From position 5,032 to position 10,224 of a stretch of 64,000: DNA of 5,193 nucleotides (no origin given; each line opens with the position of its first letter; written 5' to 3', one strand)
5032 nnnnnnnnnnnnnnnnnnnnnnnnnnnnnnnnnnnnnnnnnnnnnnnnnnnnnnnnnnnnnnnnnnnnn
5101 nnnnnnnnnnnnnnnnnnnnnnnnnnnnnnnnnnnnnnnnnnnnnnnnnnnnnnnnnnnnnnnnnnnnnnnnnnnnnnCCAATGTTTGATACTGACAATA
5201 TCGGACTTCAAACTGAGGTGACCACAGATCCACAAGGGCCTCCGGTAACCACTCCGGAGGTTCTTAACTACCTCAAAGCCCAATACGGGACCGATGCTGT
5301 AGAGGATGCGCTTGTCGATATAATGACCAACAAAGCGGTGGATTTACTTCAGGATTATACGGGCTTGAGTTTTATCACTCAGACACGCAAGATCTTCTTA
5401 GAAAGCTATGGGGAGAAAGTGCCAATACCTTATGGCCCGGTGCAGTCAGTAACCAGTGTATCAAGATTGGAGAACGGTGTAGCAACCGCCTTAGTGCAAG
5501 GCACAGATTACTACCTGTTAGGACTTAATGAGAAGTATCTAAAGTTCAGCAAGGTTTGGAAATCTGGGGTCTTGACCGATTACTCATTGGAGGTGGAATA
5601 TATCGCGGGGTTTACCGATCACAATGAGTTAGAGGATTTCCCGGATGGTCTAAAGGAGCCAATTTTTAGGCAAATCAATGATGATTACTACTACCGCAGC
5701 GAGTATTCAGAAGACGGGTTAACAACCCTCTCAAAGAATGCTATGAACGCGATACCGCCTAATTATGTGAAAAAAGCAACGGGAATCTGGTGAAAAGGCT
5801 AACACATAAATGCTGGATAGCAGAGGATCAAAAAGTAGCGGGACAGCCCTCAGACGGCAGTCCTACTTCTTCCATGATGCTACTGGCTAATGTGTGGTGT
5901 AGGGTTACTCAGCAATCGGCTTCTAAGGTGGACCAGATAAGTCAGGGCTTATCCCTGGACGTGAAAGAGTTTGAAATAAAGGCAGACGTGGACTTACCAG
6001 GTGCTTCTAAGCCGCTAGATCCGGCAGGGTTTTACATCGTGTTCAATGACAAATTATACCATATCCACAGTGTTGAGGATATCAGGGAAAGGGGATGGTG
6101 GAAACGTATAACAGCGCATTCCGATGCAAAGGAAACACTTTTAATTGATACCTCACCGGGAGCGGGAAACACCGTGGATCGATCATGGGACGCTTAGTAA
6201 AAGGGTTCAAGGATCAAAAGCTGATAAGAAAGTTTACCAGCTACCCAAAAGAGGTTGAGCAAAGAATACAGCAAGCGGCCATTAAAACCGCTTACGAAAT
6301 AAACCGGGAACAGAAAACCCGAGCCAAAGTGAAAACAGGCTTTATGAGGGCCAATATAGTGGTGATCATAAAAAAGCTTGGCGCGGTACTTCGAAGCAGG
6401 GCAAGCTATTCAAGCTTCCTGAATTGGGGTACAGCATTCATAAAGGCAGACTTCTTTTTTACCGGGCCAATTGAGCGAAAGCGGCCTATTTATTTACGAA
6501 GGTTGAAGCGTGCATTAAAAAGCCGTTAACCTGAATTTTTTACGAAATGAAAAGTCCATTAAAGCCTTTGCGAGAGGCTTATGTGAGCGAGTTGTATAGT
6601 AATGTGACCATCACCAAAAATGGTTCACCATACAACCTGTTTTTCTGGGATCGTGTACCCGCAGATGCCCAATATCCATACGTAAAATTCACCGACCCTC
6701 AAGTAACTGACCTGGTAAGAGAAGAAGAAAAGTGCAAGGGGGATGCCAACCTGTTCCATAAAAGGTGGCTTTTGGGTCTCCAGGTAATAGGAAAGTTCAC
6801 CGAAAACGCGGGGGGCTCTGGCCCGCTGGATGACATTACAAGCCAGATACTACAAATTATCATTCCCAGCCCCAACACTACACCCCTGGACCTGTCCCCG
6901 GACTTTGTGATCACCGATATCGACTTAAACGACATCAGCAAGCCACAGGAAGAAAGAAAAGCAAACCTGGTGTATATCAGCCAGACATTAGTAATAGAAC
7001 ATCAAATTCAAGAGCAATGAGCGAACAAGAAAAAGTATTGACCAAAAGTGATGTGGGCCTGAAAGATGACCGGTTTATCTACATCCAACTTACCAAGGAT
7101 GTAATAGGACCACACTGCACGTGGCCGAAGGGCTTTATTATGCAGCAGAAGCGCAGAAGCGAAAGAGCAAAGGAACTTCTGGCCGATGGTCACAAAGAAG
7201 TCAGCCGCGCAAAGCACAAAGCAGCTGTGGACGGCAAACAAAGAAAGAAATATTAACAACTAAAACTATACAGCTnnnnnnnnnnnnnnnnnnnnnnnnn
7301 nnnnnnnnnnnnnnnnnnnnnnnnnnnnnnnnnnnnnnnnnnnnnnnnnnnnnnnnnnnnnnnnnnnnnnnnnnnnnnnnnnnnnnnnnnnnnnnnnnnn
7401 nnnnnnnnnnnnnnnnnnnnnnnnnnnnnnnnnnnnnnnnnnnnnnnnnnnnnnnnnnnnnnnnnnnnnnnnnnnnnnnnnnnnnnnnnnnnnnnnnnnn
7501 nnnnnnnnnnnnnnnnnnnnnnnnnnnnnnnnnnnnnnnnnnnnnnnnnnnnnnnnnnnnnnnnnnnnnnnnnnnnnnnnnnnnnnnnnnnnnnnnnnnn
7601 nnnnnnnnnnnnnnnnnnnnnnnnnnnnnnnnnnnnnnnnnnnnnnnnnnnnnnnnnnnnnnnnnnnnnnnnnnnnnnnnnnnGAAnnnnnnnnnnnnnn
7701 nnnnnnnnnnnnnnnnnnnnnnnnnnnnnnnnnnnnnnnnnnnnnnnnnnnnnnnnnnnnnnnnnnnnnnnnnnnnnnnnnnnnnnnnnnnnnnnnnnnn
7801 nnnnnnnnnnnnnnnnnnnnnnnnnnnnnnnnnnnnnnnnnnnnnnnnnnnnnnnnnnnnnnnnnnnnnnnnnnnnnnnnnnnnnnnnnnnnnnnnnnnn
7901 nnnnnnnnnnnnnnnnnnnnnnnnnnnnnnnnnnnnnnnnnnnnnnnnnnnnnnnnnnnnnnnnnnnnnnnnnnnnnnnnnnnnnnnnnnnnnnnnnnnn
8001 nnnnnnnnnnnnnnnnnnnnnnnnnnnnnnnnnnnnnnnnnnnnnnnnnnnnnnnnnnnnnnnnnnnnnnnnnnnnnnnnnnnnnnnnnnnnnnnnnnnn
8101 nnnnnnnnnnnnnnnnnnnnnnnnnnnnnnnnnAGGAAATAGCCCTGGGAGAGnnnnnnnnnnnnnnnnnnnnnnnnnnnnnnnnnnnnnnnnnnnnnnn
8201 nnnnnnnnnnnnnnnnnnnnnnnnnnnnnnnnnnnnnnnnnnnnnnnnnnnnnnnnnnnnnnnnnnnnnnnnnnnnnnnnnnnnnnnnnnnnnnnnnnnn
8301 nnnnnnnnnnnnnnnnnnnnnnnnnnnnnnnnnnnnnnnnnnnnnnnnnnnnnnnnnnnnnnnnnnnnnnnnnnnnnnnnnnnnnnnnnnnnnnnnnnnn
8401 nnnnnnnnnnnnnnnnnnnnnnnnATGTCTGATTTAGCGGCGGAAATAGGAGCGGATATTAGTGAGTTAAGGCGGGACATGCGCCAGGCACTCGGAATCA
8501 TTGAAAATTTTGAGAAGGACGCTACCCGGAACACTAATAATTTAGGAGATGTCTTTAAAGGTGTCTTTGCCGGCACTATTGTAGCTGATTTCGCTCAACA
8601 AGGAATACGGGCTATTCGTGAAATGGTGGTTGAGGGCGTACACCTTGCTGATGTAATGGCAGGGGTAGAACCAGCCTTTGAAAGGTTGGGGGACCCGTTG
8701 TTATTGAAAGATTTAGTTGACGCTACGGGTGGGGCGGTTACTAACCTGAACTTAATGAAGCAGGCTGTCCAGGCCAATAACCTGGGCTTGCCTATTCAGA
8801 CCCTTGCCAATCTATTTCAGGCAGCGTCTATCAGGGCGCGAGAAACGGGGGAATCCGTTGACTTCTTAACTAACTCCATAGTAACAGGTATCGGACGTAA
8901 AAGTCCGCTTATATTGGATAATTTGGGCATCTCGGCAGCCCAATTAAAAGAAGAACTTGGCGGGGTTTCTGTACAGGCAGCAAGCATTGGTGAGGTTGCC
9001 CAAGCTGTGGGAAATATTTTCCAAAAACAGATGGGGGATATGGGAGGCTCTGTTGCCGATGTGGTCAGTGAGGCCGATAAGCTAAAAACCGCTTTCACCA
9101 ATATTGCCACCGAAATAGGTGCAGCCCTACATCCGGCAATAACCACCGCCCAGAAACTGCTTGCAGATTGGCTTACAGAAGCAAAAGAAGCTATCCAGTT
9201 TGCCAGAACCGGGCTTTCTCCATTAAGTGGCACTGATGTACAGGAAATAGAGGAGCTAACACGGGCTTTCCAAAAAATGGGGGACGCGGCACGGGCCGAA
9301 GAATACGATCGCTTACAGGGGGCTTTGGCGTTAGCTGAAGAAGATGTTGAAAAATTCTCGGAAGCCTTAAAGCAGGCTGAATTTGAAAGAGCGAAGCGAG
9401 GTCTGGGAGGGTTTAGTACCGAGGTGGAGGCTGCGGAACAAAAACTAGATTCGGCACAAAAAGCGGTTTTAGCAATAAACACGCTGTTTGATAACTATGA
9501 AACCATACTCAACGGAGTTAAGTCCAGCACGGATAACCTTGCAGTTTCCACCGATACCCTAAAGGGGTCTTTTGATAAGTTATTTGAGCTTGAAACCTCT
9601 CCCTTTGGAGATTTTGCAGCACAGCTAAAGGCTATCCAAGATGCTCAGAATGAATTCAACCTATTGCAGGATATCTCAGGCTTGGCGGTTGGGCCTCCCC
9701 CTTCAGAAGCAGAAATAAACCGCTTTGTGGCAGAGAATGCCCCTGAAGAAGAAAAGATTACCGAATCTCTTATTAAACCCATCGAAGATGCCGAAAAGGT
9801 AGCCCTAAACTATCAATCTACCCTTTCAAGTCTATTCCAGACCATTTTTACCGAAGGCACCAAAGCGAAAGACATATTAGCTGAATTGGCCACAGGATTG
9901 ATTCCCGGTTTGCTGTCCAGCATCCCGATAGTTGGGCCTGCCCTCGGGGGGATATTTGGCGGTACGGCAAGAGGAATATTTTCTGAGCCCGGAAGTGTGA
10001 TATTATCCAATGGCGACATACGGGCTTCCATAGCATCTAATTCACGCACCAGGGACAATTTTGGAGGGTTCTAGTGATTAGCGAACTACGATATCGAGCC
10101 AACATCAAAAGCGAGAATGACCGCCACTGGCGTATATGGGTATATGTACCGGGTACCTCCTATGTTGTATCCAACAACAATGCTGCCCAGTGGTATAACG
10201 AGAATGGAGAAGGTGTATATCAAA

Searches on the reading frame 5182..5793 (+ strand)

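Call 68: search_protein_families(library=phrogs, proteins=[window:5182-5793:+], max_evalue=0.001)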
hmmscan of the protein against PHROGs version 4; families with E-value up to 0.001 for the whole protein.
window:5182-5793:+ (203 aa): 1 family
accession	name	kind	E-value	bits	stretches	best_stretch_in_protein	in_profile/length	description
phrog_442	-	connector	1.2e-12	48.7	1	12-159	77-213/270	head-tail adaptor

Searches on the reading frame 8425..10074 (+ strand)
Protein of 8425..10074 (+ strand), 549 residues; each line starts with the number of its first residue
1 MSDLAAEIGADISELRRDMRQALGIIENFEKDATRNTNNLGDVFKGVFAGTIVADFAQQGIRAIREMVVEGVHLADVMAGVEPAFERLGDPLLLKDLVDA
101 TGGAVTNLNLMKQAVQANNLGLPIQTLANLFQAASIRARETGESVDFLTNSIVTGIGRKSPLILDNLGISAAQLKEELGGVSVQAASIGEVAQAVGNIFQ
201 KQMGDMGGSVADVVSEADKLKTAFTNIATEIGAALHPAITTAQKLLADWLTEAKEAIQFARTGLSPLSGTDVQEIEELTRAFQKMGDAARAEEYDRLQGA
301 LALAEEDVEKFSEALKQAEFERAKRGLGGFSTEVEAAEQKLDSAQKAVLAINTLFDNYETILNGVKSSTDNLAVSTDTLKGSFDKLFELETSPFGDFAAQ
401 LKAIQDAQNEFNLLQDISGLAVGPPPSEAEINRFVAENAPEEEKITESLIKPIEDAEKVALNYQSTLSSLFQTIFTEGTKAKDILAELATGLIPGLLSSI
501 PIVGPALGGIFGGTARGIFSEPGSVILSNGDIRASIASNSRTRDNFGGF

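Call 68: search_protein_families(library=phrogs, proteins=[window:8425-10074:+], max_evalue=0.001)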
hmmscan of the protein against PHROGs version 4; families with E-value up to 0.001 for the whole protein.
window:8425-10074:+ (549 aa): 4 families
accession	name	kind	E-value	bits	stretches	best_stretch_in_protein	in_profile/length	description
phrog_32115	-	unknown function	1.8e-27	96.6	1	62-177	109-224/1310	-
phrog_3779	-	tail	4.1e-05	22.8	1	93-485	233-638/1225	tail length tape measure protein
phrog_4704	-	tail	0.00017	21.4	1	181-344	68-189/625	tail length tape measure protein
phrog_1533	-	tail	0.00067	18.3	0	217-258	530-578/1688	tail length tape measure protein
